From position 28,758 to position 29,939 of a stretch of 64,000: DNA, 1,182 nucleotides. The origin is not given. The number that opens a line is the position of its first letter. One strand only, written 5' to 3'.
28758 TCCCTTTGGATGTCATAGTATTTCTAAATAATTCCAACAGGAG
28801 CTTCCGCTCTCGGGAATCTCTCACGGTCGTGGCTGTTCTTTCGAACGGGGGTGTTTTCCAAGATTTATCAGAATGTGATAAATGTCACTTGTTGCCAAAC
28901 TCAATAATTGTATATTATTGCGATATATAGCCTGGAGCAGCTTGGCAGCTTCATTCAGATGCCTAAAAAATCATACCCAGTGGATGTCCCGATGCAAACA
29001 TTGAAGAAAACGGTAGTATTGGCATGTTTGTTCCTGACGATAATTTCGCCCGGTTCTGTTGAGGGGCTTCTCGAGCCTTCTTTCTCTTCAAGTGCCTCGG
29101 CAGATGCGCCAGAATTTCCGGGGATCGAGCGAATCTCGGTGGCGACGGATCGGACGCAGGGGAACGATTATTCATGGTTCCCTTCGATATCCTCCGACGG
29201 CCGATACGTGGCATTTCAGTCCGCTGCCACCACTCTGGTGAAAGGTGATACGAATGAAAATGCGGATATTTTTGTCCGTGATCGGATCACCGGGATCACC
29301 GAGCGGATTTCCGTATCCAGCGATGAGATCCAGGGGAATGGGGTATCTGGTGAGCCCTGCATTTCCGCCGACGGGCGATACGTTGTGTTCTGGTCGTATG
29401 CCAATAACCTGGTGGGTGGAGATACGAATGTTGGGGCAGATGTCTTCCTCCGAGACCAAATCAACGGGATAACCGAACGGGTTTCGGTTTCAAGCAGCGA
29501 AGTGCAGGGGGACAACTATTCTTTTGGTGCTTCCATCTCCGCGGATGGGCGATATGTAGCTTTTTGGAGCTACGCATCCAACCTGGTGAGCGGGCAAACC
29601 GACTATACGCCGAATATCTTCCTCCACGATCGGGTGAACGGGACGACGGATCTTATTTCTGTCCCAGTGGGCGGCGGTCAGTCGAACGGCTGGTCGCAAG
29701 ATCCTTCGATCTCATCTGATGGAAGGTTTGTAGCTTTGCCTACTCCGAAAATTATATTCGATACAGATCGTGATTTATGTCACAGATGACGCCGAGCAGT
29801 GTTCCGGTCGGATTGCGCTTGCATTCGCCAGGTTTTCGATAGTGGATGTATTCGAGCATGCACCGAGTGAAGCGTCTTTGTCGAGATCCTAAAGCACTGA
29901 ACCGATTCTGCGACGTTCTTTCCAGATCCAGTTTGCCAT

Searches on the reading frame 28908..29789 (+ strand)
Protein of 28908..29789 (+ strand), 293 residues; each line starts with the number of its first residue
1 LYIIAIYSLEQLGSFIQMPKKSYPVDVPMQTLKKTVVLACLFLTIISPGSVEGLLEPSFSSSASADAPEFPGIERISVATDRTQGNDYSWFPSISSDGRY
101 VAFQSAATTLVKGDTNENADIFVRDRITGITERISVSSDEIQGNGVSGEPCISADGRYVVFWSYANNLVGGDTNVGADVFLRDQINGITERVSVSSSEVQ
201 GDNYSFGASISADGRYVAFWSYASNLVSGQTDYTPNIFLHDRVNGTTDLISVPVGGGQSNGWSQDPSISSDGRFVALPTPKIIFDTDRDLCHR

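Call 9: search_protein_families(library=pfam, proteins=[window:28908-29789:+], max_evalue=0.001)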
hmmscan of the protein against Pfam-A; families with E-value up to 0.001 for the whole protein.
window:28908-29789:+ (293 aa): 2 families
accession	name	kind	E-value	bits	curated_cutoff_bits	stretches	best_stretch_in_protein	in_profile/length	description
PF07676.18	PD40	-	1.8e-09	37.7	20.9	0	91-105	13-27/38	WD40-like Beta Propeller Repeat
PF21462.3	PsaS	-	0.00084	19.9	27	0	148-175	47-74/112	Ph 6 antigen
